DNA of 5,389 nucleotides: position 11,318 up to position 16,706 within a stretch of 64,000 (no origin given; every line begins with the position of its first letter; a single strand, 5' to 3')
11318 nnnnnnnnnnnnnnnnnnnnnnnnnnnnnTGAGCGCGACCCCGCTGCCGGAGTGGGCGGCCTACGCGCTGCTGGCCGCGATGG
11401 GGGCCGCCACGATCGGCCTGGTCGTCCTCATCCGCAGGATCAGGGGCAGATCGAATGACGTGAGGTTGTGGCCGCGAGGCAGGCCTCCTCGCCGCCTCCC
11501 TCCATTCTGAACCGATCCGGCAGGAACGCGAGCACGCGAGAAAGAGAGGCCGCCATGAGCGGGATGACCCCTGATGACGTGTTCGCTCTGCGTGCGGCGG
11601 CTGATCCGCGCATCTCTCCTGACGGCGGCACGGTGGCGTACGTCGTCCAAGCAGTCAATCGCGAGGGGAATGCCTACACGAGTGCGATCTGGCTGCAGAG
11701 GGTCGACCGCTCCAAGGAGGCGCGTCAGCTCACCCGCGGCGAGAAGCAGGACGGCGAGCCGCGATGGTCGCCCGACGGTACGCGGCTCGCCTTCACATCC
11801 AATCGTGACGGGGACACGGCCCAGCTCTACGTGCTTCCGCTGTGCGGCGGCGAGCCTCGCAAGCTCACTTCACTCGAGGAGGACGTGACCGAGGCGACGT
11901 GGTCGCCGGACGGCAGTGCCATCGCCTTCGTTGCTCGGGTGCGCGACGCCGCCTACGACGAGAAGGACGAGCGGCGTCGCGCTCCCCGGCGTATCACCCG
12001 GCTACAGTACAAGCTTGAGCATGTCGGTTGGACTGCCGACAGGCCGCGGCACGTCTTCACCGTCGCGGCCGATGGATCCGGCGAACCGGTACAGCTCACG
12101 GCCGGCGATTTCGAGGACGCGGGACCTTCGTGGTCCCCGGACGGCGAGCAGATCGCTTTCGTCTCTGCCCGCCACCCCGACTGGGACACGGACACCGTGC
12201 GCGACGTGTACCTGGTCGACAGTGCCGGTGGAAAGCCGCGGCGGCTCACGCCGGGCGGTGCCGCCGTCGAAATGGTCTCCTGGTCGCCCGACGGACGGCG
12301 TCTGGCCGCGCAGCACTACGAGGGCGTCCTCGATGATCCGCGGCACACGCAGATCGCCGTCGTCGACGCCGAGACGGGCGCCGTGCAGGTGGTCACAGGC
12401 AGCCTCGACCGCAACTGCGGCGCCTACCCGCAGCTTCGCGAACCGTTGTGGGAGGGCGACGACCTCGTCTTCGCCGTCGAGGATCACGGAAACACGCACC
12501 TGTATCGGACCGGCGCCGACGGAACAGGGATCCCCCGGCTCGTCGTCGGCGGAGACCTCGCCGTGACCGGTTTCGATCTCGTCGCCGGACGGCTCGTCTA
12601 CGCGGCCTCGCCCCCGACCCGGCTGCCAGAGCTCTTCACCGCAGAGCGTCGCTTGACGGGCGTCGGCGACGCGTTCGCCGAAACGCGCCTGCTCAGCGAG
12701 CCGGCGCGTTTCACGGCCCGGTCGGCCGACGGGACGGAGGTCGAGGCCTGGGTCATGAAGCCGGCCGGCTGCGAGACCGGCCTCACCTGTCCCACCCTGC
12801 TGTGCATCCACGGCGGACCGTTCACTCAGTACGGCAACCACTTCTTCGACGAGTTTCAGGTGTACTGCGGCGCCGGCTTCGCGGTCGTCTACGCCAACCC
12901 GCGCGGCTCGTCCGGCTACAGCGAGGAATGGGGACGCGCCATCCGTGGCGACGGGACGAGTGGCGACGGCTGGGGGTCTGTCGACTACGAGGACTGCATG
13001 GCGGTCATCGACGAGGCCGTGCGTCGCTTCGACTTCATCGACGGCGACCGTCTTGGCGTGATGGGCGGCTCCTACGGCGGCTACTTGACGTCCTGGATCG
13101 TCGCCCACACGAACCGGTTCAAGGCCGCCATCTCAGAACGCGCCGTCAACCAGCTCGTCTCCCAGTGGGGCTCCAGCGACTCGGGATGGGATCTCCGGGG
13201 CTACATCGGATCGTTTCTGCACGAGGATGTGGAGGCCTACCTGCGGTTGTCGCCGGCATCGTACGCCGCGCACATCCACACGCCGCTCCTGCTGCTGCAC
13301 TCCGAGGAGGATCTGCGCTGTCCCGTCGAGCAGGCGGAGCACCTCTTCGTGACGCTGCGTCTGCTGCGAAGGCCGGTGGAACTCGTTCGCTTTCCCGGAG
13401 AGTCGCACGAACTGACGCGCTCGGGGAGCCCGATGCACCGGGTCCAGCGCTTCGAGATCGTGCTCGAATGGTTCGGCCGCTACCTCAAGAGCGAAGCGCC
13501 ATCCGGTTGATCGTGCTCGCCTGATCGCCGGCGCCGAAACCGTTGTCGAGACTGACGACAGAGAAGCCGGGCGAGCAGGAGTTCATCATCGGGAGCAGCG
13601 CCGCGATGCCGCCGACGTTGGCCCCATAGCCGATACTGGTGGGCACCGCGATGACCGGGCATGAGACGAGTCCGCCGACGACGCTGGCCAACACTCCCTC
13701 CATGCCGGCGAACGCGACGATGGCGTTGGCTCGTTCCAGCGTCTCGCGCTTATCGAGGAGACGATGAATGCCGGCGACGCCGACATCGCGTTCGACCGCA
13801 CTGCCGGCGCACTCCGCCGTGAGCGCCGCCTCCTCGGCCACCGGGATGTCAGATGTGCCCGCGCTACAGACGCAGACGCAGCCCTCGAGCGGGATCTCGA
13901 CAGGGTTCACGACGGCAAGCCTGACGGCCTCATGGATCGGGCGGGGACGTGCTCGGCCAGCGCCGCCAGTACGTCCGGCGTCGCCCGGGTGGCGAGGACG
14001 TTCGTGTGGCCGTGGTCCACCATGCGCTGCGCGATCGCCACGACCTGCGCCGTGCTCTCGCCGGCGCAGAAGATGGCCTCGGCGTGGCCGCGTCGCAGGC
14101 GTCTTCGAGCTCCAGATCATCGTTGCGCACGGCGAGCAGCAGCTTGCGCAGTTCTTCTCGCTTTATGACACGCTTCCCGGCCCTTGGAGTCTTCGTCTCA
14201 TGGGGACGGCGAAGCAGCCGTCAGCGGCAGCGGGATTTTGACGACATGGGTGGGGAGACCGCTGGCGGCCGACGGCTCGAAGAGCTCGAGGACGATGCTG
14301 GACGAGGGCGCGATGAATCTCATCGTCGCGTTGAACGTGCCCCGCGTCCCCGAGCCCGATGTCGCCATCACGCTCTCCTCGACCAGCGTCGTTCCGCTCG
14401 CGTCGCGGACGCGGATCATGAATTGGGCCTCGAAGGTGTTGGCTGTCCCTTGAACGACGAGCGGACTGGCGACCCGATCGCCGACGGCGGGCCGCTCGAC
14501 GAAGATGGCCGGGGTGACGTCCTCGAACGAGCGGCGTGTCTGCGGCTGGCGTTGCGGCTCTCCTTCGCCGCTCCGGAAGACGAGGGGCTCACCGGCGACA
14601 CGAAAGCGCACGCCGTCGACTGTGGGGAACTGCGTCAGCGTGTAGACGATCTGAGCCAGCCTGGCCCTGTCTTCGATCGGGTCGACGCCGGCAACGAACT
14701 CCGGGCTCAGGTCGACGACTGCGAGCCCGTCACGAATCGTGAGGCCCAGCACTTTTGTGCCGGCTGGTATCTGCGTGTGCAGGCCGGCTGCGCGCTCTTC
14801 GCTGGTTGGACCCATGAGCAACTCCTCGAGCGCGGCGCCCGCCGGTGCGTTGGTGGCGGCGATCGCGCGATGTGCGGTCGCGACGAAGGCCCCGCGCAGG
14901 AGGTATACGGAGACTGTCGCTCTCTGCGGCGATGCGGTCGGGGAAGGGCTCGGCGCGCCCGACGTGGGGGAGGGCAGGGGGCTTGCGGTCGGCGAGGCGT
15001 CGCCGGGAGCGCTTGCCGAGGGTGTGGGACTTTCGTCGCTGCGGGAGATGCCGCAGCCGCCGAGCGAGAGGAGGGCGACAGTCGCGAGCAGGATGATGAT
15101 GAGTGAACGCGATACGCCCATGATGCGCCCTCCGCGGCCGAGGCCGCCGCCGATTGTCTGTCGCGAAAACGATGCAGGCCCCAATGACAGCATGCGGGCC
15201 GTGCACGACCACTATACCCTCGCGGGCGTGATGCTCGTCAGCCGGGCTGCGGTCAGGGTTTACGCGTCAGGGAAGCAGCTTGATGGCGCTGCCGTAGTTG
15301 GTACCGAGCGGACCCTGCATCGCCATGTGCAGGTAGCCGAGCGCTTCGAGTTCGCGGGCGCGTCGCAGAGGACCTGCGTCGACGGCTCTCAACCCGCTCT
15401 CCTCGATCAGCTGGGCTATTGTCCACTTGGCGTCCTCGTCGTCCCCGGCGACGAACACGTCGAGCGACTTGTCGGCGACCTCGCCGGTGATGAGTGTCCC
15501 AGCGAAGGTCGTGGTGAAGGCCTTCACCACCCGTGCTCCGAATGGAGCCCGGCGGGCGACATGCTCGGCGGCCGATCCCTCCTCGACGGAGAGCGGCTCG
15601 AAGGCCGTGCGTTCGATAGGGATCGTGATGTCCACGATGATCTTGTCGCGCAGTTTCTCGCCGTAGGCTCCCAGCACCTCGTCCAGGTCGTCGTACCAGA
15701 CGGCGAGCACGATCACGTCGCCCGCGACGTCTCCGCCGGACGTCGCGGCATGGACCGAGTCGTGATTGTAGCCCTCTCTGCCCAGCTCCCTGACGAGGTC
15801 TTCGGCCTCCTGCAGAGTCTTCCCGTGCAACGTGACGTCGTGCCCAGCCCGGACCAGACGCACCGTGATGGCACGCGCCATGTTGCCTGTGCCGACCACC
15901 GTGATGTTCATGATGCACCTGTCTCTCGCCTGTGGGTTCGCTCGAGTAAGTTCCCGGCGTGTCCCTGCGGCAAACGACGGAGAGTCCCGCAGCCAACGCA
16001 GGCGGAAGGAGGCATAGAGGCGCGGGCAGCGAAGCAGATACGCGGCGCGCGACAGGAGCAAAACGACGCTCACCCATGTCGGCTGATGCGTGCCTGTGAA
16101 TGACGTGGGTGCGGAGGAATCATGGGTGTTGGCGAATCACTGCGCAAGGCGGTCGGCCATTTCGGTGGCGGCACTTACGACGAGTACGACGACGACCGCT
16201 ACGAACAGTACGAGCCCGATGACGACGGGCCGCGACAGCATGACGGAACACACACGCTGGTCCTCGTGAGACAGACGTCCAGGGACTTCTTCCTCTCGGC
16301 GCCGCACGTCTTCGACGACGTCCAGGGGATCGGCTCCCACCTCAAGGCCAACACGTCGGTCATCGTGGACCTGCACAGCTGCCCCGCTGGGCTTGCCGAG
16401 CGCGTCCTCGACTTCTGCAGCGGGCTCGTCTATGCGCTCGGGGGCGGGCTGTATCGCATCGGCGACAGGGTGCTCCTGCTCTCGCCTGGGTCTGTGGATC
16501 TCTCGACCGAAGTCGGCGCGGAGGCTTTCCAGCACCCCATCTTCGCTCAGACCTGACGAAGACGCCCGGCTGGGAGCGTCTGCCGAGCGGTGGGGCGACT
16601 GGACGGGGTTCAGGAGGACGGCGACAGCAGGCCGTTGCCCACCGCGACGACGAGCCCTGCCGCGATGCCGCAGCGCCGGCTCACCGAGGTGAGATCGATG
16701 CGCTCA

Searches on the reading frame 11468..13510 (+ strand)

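Call 12: search_protein_families(library=pfam, proteins=[window:11468-13510:+], max_evalue=0.01)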
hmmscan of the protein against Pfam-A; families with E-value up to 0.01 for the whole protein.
window:11468-13510:+ (680 aa): 12 families
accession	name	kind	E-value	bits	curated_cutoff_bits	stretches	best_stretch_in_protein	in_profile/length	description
PF00326.27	Peptidase_S9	-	3.9e-47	160.9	22.6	1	458-675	2-212/213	Prolyl oligopeptidase family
PF07676.18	PD40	-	2.4e-35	120.1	20.9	3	86-122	2-38/38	WD40-like Beta Propeller Repeat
PF00930.27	DPPIV_N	-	2e-14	53.6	22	2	259-381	172-300/354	Dipeptidyl peptidase IV (DPP IV) N-terminal region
PF25174.1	Beta-prop_THOC3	-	6.6e-08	32.3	305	1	204-309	78-177/272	THOC3 beta-propeller domain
PF20434.5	BD-FAE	-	1.9e-06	28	26.8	1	524-627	86-212/215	BD-FAE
PF05448.18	AXE1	-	2.1e-05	23.9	21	1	416-555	60-204/321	Acetyl xylan esterase (AXE1)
PF00561.26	Abhydrolase_1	-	0.00084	19.5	25.8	1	442-574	1-123/245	alpha/beta hydrolase fold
PF12146.15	Hydrolase_4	-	0.0044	16.8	27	0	600-650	187-235/239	Serine aminopeptidase, S33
PF11144.14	DUF2920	-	0.0063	16.1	24.7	0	505-544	164-203/400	Protein of unknown function (DUF2920)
PF24797.1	Beta-prop_WDR35_TULP_N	-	0.0067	16.1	80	0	221-281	260-320/332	WDR35/TULP4 N-terminal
PF01738.24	DLH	-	0.007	16.4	21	0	526-671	96-215/217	Dienelactone hydrolase family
PF00400.38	WD40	-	0.0075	17.2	27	0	266-281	13-28/39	WD domain, G-beta repeat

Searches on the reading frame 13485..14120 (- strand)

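Call 51: search_protein_families(library=pfam, proteins=[window:13485-14120:-], max_evalue=0.01)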
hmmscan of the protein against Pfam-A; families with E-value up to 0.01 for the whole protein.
window:13485-14120:- (211 aa): 1 family
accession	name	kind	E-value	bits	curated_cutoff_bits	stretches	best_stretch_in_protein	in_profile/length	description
PF00731.26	AIRC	-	4e-11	43.1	30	1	82-204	2-126/148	AIR carboxylase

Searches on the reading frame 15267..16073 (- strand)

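Call 12: search_protein_families(library=pfam, proteins=[window:15267-16073:-], max_evalue=0.01)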
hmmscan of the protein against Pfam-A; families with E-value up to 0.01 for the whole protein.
window:15267-16073:- (268 aa): 5 families
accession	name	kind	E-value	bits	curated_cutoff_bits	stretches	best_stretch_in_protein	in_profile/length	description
PF03807.23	F420_oxidored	-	5.3e-13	49.8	21.6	1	57-150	2-92/94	NADP oxidoreductase coenzyme F420-dependent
PF03446.21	NAD_binding_2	-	8.8e-05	23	21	1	56-132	1-71/161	NAD binding domain of 6-phosphogluconate dehydrogenase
PF01488.26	Shikimate_DH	-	0.00019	21.9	24.3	1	56-112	14-71/138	Shikimate / quinate 5-dehydrogenase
PF02558.23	ApbA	-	0.0011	19.1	22.2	1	57-105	1-47/150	Ketopantoate reductase PanE/ApbA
PF02737.24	3HCDH_N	-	0.0068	16.8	22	0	56-98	1-43/180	3-hydroxyacyl-CoA dehydrogenase, NAD binding domain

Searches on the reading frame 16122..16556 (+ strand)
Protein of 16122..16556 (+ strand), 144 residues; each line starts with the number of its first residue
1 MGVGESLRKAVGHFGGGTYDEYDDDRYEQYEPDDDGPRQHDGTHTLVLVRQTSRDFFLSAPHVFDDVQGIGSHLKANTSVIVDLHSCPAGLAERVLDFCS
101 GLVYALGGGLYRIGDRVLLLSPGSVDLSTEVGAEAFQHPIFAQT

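Call 12: search_protein_families(library=pfam, proteins=[window:16122-16556:+], max_evalue=0.01)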
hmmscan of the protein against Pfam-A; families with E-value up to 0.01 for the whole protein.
window:16122-16556:+ (144 aa): 1 family
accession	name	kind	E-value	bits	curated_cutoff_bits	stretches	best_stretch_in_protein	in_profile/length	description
PF04472.17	SepF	-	5.7e-18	65.4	27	1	60-126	5-71/72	Cell division protein SepF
